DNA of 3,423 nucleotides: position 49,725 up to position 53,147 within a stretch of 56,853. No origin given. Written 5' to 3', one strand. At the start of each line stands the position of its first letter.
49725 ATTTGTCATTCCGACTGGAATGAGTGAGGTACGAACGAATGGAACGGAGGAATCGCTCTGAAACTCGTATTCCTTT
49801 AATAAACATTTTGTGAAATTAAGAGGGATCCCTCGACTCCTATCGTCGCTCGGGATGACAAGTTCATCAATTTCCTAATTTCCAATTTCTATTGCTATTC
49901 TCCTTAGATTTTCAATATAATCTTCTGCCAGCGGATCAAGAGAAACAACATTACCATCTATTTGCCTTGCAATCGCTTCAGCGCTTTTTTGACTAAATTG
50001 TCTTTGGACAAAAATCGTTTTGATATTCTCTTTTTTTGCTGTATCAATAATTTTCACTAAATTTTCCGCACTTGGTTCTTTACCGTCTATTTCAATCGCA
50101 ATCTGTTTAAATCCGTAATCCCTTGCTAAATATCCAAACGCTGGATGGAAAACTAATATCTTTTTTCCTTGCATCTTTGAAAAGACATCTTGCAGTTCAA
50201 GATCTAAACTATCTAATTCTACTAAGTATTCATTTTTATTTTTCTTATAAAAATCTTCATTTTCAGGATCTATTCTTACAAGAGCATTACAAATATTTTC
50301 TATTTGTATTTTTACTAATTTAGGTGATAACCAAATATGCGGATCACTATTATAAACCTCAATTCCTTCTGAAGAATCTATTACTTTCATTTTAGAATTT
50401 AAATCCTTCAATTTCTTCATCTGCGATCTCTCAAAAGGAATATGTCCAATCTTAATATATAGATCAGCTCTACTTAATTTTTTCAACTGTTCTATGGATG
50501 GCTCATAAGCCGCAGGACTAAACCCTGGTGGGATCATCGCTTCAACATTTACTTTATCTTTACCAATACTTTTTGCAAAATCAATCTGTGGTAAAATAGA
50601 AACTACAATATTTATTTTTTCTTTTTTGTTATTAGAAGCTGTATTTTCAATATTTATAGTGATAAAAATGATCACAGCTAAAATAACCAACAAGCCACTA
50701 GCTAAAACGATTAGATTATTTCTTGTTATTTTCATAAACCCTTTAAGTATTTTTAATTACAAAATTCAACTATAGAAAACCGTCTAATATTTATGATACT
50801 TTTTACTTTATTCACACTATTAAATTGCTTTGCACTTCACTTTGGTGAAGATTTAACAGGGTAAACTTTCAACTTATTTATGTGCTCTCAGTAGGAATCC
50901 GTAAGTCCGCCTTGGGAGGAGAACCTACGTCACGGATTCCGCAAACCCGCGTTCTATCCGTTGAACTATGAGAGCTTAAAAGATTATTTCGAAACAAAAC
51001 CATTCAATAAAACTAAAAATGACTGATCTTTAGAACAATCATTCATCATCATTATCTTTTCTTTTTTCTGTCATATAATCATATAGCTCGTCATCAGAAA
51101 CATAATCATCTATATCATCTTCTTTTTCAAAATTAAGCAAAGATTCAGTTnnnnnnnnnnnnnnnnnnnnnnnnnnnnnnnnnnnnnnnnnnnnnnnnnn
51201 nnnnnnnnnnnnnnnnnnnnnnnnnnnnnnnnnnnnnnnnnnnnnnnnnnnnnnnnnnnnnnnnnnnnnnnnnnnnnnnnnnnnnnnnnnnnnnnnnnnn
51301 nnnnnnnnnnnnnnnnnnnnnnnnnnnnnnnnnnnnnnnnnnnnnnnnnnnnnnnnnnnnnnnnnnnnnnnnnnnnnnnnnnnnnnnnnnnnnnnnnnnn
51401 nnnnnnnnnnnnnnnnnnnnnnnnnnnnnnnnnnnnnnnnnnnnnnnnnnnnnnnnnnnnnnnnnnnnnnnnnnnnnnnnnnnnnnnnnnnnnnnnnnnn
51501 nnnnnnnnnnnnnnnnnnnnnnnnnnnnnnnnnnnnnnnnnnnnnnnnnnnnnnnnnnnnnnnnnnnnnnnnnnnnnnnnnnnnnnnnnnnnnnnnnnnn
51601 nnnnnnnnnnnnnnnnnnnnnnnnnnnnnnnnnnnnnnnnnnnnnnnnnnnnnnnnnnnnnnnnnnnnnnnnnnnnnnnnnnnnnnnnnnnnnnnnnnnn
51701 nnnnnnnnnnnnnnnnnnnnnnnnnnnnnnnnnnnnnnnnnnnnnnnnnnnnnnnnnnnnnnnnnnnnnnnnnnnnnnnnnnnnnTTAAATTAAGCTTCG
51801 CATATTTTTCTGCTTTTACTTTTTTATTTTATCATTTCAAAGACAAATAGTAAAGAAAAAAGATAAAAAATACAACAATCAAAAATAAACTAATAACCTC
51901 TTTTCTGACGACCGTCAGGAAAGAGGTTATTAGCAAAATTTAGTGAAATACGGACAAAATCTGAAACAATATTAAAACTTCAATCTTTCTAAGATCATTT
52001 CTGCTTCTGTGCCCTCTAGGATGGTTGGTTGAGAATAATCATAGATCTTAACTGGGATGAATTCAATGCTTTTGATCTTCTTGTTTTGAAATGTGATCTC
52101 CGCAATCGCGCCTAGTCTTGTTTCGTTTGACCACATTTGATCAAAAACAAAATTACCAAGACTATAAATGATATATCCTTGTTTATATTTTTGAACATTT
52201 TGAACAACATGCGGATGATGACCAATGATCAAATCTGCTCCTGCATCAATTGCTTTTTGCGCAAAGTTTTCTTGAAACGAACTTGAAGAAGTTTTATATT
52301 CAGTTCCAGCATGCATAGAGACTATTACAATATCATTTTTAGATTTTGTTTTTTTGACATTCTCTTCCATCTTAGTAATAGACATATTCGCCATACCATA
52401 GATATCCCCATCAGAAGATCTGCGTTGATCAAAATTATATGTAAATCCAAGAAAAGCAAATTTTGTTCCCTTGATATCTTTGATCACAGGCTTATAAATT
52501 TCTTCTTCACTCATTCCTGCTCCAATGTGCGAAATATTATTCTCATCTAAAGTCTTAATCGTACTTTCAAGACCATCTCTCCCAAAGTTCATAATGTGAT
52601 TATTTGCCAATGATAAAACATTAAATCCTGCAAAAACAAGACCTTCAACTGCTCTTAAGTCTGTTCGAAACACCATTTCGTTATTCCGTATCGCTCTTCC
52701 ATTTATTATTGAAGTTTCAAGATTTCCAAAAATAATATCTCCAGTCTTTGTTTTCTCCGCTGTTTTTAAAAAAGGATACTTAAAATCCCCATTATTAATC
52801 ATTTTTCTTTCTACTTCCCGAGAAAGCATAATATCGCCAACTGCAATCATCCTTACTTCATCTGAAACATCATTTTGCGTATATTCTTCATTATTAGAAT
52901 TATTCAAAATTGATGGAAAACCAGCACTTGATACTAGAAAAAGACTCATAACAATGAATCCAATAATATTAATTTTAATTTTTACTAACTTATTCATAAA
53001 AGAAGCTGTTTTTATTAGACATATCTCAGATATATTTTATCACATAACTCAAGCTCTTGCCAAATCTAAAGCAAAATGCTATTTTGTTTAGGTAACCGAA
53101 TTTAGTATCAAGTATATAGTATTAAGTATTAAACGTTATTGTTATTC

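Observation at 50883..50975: tRNA-Arg(GCG)-like gene with a 21-nt insertion in the T-loop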

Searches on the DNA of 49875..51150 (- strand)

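Call 10: search_rna_families(source=window, start=50700, end=51150, threshold=evalue, max_evalue=10, show_alignments=3)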
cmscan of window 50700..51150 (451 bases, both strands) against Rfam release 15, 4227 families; matches with E-value up to 10: 9.
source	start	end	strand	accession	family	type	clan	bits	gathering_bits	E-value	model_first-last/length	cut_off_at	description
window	50915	50968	-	RF00005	tRNA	Gene; tRNA;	CL00001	23.2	29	0.017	8-63/71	no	tRNA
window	51003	51079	-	RF01591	snoR15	Gene; snRNA; snoRNA; CD-box;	-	20.7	50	4.4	1-131/131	no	small nucleolar RNA snoR15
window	51018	51104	-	RF04327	snoMe28S-A3420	Gene; snRNA; snoRNA; CD-box;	-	20.6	60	6.1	1-98/98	no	Drosophila C/D box small nucleolar RNA snoMe28S-A3420 family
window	51014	51057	-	RF00145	snoZ105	Gene; snRNA; snoRNA; CD-box;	-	16.6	45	3.9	1-72/72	no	Small nucleolar RNA Z105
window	51097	51128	-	RF00323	snoR79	Gene; snRNA; snoRNA; CD-box;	-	15.8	80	2.5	1-65/65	no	Small nucleolar RNA R79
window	51025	51056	-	RF01285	snoU31b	Gene; snRNA; snoRNA; CD-box;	-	14.5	37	6.1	1-86/86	no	Small nucleolar RNA U31b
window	51018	51054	-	RF01648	ceN65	Gene; snRNA; snoRNA; CD-box;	-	14.3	48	2.9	1-65/65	no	Caenorhabditis snoRNA ceN65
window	51032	51057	-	RF01526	ceN106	Gene; snRNA; snoRNA; CD-box;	-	13.4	60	8.2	1-77/77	no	C. elegans snoRNA ceN106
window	51070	51114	-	RF01185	snR75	Gene; snRNA; snoRNA; CD-box;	CL00045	11.3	40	8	1-88/88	no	Small nucleolar RNA snR75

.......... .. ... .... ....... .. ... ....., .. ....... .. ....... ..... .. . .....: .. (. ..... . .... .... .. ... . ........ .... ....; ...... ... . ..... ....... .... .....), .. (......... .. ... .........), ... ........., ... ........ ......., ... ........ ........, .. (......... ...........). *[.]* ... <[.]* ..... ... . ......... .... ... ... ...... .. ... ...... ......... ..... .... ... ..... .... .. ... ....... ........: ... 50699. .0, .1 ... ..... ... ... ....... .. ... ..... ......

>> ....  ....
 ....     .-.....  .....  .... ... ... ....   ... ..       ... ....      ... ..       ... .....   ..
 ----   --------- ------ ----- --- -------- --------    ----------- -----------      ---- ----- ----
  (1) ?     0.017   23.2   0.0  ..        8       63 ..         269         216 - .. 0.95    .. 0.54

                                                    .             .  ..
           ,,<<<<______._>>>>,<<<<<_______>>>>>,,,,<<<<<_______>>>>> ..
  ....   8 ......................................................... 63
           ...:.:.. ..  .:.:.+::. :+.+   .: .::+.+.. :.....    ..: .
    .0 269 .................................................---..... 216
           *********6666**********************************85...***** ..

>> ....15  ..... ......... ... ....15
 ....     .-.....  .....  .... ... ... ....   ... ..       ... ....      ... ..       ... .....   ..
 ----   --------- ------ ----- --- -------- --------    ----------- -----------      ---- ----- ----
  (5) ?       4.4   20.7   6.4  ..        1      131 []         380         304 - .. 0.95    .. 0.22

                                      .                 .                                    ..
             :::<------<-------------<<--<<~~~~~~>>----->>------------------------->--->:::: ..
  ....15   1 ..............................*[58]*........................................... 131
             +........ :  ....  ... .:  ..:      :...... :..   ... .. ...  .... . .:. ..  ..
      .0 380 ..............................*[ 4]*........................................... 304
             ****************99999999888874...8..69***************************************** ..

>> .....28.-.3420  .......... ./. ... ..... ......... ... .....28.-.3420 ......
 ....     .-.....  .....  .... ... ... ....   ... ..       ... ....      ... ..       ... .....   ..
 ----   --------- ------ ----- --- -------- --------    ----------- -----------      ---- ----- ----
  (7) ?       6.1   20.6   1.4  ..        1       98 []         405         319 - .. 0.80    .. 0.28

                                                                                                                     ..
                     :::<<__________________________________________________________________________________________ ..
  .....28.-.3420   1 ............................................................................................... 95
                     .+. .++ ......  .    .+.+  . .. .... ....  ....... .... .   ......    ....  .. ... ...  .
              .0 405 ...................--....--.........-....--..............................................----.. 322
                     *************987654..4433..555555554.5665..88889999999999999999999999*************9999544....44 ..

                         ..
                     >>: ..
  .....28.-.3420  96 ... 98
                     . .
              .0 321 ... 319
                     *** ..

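Call 72: search_rna_families(sources=[L127, L126, L131], threshold=gathering, show_alignments=1)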
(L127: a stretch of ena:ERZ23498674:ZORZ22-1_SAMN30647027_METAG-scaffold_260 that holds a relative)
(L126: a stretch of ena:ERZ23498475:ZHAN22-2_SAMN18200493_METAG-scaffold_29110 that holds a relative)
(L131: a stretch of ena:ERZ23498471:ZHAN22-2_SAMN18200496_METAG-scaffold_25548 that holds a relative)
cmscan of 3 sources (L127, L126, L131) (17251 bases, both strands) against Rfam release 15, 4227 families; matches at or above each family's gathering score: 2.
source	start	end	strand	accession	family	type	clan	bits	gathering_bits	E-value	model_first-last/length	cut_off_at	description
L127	2388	2459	+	RF00005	tRNA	Gene; tRNA;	CL00001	64.3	29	3.2e-12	1-71/71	no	tRNA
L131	1593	1664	+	RF00005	tRNA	Gene; tRNA;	CL00001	64.3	29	3.2e-12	1-71/71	no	tRNA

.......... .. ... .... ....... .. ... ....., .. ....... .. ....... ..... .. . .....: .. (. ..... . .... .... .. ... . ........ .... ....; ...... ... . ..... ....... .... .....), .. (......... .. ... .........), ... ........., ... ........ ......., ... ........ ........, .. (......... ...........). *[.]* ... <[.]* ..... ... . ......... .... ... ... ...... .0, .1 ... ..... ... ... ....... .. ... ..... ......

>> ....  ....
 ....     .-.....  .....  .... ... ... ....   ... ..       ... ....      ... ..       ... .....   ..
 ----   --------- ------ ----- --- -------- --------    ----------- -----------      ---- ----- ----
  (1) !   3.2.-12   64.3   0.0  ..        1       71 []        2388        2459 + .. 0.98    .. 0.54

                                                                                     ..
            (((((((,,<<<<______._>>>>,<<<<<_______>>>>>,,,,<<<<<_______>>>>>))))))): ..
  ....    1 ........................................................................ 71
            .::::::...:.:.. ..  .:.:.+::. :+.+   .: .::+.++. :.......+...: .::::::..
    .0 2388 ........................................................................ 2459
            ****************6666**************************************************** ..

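Call 77: search_dna_similar(query=window:50878-50935:-, collection=phages, mode=distant, max_evalue=10, max_rows=10)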
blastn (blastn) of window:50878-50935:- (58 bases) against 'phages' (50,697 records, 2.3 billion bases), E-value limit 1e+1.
Records with a match: 151; places in all: 151; records where one place covers at least 80% of the query: 0.
Best place of each record, by identity: 90-95% 148; 80-90% 3.
By first word of the organism name: Escherichia 121; Yersinia 12; Teseptimavirus 6; Klebsiella 3; Shigella 3; Enterobacteria 2; Salmonella 1; Enterococcus 1; Edwardsiella 1; Cedecea 1.
By host as written in the record: - 81; Escherichia coli 14; Escherichia coli rfaC 14; Yersinia pestis 7; Escherichia coli BL21 5; Escherichia coli B 4; Shigella sp. 3; Escherichia coli BL21(DE3) 3; and 15 more.
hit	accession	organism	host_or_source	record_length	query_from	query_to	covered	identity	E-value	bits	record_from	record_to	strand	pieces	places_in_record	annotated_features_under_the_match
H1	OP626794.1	Klebsiella phage ZCKP3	Klebsiella pneumoniae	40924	12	48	64%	83.8%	4e-1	37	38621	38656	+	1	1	virion protein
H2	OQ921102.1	Klebsiella phage vB_KpnP_EKp2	Klebsiella pneumoniae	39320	12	48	64%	83.8%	4e-1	37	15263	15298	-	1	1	virion protein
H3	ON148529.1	Klebsiella phage Kp9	Klebsiella pneumoniae ATCC 43816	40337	17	51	60%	82.9%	5e+0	34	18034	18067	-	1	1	assembly protein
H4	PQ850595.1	Escherichia phage AnnaIndermaur_Bas104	Escherichia coli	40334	17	40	41%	91.7%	1e+0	36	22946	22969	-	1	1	hypothetical protein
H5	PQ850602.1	Escherichia phage EmilieLinder_Bas103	Escherichia coli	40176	17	40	41%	91.7%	1e+0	36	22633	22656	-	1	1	hypothetical protein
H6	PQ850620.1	Escherichia phage MeretOppenheim_Bas102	Escherichia coli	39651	17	40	41%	91.7%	1e+0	36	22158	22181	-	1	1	hypothetical protein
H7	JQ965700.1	Yersinia phage YpP-Y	Yersinia pestis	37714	17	40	41%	91.7%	1e+0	36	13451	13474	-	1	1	hypothetical protein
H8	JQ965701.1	Yersinia phage YpP-R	Yersinia pestis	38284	17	40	41%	91.7%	1e+0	36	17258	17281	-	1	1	hypothetical protein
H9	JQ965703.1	Yersinia phage YpsP-G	Yersinia pestis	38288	17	40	41%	91.7%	1e+0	36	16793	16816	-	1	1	hypothetical protein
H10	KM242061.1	Escherichia phage CICC 80001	Escherichia coli HY05C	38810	17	40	41%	91.7%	1e+0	36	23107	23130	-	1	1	hypothetical protein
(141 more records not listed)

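Call 78: search_dna_similar(query=window:50878-50935:-, collection=plasmids, mode=distant, max_evalue=10, max_rows=10)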
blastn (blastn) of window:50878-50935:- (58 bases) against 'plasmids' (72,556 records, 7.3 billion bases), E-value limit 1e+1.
Records with a match: 6; places in all: 7; records where one place covers at least 80% of the query: 0.
Best place of each record, by identity: >=99% 2; 90-95% 1; 80-90% 3.
By first word of the organism name: Natribaculum 3; Phyllobacterium 2; Pseudomonas 1.
By predicted mobility (MOB-suite, as given by PLSDB): non-mobilizable 5; conjugative 1.
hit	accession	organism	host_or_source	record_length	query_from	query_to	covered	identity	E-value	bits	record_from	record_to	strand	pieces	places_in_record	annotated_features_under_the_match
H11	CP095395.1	Natribaculum longum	cell culture,saline soil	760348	24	53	52%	86.7%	1e+0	37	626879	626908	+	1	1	none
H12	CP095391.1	Natribaculum breve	cell culture,saline soil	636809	24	53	52%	86.7%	1e+0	37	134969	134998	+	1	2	none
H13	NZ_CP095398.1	Natribaculum luteum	cell culture,brine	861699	24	53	52%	86.7%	1e+0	37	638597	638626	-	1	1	transposase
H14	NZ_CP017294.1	Pseudomonas aeruginosa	Homo sapiens,blood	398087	2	26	43%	92.3%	4e+0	36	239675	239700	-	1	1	Ig-like domain-containing protein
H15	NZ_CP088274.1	Phyllobacterium sp. T1293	Melilotus albus,Cell culture,root nodule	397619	15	33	33%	100.0%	4e+0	36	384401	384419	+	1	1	none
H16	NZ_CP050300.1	Phyllobacterium sp. 628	Oxytropis pumilio,cell culture,root ...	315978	15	33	33%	100.0%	4e+0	36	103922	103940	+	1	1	none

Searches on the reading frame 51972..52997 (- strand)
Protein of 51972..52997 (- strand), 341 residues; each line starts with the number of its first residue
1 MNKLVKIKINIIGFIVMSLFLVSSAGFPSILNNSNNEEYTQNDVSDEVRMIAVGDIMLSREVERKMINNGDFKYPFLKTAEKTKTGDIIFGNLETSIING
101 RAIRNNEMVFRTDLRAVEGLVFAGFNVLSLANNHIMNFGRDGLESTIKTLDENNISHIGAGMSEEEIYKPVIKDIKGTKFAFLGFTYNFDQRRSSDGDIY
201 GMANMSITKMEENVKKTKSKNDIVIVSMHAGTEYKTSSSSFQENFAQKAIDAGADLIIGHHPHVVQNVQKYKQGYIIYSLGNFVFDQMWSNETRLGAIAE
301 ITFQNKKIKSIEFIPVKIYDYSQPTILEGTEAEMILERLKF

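Call 7: search_protein_families(library=pfam, proteins=[window:51972-52997:-], max_evalue=0.001)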
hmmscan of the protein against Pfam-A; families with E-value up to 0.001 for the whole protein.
window:51972-52997:- (341 aa): 1 family
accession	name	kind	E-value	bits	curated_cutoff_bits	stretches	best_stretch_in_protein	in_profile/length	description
PF09587.15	PGA_cap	-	5.6e-72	242.7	27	1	50-287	2-255/255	Bacterial capsule synthesis protein PGA_cap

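Call 48: find_encoding_contigs(protein=window:51972-52997:-, flank=2500, max_places=10)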
Protein window:51972-52997:- (341 aa): 7 contigs read that carry it; 6 places shown.
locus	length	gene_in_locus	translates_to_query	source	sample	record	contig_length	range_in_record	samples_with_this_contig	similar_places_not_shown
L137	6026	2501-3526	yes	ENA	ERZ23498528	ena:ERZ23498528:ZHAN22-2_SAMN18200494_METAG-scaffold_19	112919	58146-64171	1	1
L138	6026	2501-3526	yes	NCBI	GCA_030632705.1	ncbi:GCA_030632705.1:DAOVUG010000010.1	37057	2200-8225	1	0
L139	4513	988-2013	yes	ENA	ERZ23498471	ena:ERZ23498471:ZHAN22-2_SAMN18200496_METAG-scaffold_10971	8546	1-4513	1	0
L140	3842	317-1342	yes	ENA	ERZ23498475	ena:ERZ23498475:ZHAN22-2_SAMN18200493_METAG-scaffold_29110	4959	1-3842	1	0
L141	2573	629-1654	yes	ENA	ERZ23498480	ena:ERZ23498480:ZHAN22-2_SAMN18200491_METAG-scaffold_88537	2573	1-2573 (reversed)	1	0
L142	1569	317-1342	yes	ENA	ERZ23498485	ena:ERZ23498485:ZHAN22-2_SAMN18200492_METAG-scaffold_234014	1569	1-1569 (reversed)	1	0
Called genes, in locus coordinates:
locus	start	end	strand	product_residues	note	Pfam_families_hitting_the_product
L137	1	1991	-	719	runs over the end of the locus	-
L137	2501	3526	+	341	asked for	PF09587:PGA_cap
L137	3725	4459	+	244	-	-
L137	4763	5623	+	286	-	PF01297:ZnuA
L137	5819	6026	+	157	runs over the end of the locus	-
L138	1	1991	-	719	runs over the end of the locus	-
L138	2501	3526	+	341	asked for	PF09587:PGA_cap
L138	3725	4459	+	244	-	-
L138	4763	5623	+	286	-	PF01297:ZnuA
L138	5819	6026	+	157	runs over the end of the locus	-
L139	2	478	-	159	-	?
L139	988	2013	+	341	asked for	PF09587:PGA_cap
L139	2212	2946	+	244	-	-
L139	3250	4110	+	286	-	PF01297:ZnuA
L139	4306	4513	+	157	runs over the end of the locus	-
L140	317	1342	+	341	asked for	PF09587:PGA_cap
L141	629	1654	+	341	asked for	PF09587:PGA_cap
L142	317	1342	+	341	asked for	PF09587:PGA_cap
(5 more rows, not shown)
